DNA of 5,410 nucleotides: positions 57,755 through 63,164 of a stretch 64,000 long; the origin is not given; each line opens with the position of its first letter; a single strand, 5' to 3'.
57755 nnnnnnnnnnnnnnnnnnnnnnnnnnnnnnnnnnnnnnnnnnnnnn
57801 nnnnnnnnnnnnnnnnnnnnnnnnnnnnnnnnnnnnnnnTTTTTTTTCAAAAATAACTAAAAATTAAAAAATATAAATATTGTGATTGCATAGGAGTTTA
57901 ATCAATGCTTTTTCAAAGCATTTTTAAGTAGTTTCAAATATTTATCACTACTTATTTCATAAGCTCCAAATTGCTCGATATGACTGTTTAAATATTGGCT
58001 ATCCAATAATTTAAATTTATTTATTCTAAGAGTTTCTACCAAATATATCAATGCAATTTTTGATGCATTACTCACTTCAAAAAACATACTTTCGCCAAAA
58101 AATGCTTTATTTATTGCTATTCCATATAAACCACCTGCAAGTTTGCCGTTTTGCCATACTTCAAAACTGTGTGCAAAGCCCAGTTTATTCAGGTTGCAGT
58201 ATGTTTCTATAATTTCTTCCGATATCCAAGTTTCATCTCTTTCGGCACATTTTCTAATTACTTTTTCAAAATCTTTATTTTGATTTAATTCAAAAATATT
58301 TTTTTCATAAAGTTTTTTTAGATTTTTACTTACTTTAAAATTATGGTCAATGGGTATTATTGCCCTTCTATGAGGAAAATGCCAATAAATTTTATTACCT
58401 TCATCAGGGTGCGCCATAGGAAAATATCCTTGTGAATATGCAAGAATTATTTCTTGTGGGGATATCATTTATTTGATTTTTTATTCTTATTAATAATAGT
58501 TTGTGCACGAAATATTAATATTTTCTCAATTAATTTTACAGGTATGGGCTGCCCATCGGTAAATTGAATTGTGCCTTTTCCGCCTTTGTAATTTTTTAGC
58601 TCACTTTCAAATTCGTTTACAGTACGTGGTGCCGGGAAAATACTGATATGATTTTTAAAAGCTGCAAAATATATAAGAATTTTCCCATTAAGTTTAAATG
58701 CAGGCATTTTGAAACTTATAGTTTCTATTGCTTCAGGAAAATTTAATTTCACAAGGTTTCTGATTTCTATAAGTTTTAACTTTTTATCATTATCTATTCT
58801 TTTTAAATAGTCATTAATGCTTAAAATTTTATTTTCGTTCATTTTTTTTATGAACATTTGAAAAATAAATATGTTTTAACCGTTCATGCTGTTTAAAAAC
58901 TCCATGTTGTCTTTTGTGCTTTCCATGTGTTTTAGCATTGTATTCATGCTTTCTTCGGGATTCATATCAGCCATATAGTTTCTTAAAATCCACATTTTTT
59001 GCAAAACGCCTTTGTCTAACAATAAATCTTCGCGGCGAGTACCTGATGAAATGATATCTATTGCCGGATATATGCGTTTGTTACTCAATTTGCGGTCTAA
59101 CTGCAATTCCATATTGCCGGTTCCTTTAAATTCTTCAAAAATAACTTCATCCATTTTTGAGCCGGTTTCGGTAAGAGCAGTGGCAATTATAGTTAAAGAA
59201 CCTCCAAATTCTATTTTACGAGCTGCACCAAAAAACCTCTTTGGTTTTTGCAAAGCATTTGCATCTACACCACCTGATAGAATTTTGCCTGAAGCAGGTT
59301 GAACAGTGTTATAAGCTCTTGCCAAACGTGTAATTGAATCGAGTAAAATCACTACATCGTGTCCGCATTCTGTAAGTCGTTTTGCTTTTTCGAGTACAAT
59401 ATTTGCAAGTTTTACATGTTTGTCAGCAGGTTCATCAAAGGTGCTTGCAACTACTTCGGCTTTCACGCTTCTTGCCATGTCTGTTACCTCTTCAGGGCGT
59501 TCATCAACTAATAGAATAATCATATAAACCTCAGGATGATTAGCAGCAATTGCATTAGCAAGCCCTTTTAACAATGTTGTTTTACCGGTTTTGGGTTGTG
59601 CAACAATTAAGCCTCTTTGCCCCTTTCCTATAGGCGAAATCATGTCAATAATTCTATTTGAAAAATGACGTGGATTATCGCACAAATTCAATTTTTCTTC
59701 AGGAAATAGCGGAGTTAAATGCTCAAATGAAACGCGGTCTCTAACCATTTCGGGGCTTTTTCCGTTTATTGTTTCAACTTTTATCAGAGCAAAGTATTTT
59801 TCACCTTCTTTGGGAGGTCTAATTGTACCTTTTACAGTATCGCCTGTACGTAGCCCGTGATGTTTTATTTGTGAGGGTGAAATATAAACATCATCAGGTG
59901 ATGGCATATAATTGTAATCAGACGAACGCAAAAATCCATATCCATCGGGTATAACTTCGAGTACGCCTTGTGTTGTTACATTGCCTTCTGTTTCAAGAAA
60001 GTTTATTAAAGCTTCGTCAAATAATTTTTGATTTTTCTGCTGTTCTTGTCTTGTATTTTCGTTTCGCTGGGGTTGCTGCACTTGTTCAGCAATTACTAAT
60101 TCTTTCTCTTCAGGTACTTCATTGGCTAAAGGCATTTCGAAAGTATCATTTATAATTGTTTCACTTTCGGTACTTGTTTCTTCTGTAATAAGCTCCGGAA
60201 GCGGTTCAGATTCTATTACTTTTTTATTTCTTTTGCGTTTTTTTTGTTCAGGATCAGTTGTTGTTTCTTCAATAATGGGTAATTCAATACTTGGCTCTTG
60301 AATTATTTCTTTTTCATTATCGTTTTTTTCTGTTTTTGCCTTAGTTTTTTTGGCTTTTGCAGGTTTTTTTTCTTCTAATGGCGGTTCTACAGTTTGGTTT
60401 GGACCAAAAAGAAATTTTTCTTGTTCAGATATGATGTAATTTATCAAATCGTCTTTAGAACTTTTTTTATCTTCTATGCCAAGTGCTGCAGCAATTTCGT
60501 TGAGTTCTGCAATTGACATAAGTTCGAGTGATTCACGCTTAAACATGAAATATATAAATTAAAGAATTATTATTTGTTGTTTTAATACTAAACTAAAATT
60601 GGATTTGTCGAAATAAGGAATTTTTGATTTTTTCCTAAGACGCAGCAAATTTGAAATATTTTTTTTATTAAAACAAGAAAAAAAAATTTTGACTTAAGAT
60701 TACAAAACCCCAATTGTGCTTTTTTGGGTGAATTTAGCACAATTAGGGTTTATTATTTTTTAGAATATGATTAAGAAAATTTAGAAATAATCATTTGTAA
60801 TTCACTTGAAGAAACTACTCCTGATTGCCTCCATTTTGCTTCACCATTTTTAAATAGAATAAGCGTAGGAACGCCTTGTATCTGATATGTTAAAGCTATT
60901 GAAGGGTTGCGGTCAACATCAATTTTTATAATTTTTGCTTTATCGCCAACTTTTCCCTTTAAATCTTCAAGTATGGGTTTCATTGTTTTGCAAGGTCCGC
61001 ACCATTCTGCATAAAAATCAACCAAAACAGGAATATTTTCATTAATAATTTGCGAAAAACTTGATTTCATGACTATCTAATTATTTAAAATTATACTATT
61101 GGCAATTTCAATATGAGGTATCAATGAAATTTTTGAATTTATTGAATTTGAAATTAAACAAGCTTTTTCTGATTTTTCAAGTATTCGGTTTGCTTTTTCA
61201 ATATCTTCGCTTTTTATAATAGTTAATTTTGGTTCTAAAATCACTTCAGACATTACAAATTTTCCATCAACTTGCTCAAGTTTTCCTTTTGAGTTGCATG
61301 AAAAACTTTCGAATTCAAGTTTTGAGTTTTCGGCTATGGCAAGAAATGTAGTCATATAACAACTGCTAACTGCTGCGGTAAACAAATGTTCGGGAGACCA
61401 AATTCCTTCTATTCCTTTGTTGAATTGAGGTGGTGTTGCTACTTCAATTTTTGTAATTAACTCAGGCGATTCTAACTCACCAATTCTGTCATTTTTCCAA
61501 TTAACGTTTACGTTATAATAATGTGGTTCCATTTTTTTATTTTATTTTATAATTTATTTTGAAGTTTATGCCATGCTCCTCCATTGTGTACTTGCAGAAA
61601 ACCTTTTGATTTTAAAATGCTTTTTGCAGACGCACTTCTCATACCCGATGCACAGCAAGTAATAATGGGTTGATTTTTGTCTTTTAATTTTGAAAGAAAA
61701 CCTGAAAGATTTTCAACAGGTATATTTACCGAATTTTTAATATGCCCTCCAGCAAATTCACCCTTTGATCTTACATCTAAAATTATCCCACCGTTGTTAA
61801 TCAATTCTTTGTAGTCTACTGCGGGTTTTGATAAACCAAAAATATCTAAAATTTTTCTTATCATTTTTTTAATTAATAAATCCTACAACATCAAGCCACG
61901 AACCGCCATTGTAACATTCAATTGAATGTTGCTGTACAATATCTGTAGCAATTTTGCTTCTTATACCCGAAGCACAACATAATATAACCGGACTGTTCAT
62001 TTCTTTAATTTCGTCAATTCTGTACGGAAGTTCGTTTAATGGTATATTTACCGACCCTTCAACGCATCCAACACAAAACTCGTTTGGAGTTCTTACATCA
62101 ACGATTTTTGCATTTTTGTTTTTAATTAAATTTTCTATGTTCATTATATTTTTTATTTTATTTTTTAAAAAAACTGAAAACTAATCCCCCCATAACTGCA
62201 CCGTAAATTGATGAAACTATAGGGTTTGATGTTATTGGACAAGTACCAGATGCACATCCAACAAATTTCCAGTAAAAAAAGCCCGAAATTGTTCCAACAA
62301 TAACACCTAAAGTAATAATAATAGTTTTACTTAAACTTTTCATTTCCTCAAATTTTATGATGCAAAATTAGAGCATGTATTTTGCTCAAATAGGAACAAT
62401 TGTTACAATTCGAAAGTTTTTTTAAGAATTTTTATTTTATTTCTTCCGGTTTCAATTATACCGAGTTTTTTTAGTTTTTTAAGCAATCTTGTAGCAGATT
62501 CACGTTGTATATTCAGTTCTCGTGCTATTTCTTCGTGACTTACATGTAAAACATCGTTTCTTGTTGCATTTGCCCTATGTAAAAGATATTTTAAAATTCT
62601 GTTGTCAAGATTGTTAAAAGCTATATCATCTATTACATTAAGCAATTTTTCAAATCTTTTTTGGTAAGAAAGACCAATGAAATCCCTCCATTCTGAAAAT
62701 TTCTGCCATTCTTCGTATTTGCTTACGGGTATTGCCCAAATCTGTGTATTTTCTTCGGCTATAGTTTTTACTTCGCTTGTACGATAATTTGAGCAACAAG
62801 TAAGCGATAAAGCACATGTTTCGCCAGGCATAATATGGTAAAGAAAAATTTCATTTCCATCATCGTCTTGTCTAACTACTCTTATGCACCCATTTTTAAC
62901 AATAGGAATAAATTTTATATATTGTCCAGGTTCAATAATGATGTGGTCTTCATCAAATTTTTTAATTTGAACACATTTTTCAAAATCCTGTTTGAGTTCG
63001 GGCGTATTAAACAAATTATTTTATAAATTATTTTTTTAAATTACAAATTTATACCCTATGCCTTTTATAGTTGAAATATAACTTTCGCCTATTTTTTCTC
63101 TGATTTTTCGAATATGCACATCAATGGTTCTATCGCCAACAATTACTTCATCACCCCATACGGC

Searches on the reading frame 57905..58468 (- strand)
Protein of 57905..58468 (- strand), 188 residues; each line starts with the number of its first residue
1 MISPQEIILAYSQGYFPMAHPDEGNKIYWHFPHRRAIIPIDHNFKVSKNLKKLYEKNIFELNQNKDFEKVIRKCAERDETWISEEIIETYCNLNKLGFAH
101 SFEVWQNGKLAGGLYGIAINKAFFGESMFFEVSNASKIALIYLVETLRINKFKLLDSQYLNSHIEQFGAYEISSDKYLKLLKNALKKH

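Call 11: search_protein_families(library=ncbifam, proteins=[window:57905-58468:-], max_evalue=0.00001)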
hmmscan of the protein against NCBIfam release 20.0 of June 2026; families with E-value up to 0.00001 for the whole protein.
window:57905-58468:- (188 aa): 1 family
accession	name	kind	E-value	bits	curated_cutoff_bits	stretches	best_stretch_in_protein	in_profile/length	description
TIGR00667.1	aat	equivalog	6.8e-61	205.1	143.55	1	8-186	6-184/193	leucyl/phenylalanyl-tRNA--protein transferase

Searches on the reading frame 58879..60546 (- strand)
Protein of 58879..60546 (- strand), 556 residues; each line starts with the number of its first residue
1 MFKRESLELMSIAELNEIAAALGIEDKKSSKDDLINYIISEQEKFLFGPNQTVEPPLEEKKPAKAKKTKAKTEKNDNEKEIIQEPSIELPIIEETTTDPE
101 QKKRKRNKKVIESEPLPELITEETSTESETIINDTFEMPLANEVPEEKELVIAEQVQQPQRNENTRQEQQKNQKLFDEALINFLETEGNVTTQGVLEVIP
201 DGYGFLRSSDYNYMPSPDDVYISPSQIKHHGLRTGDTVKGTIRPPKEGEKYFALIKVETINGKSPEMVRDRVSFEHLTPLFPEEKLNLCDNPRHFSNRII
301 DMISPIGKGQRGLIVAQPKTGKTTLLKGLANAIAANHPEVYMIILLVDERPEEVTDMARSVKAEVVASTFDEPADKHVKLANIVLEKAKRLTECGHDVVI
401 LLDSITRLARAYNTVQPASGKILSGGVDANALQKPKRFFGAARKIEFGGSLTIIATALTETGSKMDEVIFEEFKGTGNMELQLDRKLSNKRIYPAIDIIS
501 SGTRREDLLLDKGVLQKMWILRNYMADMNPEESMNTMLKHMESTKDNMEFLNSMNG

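Call 11: search_protein_families(library=ncbifam, proteins=[window:58879-60546:-], max_evalue=0.00001)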
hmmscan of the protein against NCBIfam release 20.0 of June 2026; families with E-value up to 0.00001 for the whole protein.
window:58879-60546:- (556 aa): 25 families
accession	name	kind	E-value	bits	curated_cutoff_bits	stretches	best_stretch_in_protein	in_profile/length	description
NF006886.1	PRK09376.1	equivalog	4.6e-199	661.4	315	1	4-554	3-413/413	transcription termination factor Rho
TIGR00767.1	rho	equivalog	6.4e-189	628.1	509.45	1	5-555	4-414/415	transcription termination factor Rho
NF041509.1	paralog_Rho2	exception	1.7e-137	458.5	628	1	194-553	3-359/360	transcription termination factor Rho, short form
TIGR02546.1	III_secr_ATP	equivalog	1.1e-24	86.9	604.75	1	296-530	133-369/423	type III secretion system ATPase SctN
TIGR03496.1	FliI_clade1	equivalog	1.8e-23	83.1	619.1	1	292-537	120-369/414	flagellar protein export ATPase FliI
TIGR01026.1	fliI_yscN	subfamily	2.1e-22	79.5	379.5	1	297-532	151-388/440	FliI/YscN family ATPase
TIGR03497.1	FliI_clade2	equivalog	5.4e-22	78.3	629.8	1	293-536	121-366/413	flagellar protein export ATPase FliI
TIGR03498.1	FliI_clade3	equivalog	6.8e-21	74.4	587.45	1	297-535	128-370/418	flagellar protein export ATPase FliI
NF006012.0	PRK08149.1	equivalog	9.7e-21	74.2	594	1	297-528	142-375/431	type III secretion system ATPase SctN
NF005295.0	PRK06820.1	equivalog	2.4e-20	72.9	690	1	295-526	149-382/440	EscN/YscN/HrcN family type III secretion system ATPase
NF005391.0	PRK06936.1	equivalog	2.4e-19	69.5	657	1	288-529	141-384/439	type III secretion system ATPase SctN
NF006575.0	PRK09099.1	subfamily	4.2e-18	65.3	706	1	287-533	143-391/443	type III secretion system ATPase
NF005765.0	PRK07594.1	equivalog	9e-18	64.2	715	1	297-526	143-374/433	EscN/YscN/HrcN family type III secretion system ATPase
NF005535.1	PRK07196.1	equivalog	3.8e-13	49.2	715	1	259-505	109-356/434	flagellar protein export ATPase FliI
NF045863.1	glide_MMOB1660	exception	1.1e-12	47.7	600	1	260-416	93-251/515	MMOB1660 family gliding motility ATPase complex subunit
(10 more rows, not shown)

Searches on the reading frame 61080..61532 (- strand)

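Call 65: search_protein_families(library=pfam, proteins=[window:61080-61532:-], max_evalue=0.00001)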
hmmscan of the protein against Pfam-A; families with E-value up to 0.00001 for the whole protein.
window:61080-61532:- (151 aa): 1 family
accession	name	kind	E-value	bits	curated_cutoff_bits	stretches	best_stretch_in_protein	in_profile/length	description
PF02566.24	OsmC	-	9.2e-16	58.5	27.5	1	45-136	6-96/100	OsmC-like protein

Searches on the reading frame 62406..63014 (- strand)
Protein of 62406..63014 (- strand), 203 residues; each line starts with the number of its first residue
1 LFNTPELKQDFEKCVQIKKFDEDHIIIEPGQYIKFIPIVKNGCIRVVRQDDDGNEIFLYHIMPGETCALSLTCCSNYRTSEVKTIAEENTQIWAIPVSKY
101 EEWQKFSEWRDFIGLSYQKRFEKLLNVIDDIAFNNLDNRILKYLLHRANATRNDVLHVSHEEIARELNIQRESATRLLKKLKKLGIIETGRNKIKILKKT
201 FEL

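Call 65: search_protein_families(library=pfam, proteins=[window:62406-63014:-], max_evalue=0.00001)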
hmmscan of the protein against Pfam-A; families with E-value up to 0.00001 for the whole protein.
window:62406-63014:- (203 aa): 3 families
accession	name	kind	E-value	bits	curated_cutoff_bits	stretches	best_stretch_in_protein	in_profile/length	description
PF13545.12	HTH_Crp_2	-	3.5e-13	49.7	27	1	139-198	2-63/70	Crp-like helix-turn-helix domain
PF00027.35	cNMP_binding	-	1.2e-09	38.4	27.5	1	18-101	2-83/89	Cyclic nucleotide-binding domain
PF00325.26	Crp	-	9.9e-06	25.6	21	0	156-187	1-32/32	Bacterial regulatory proteins, crp family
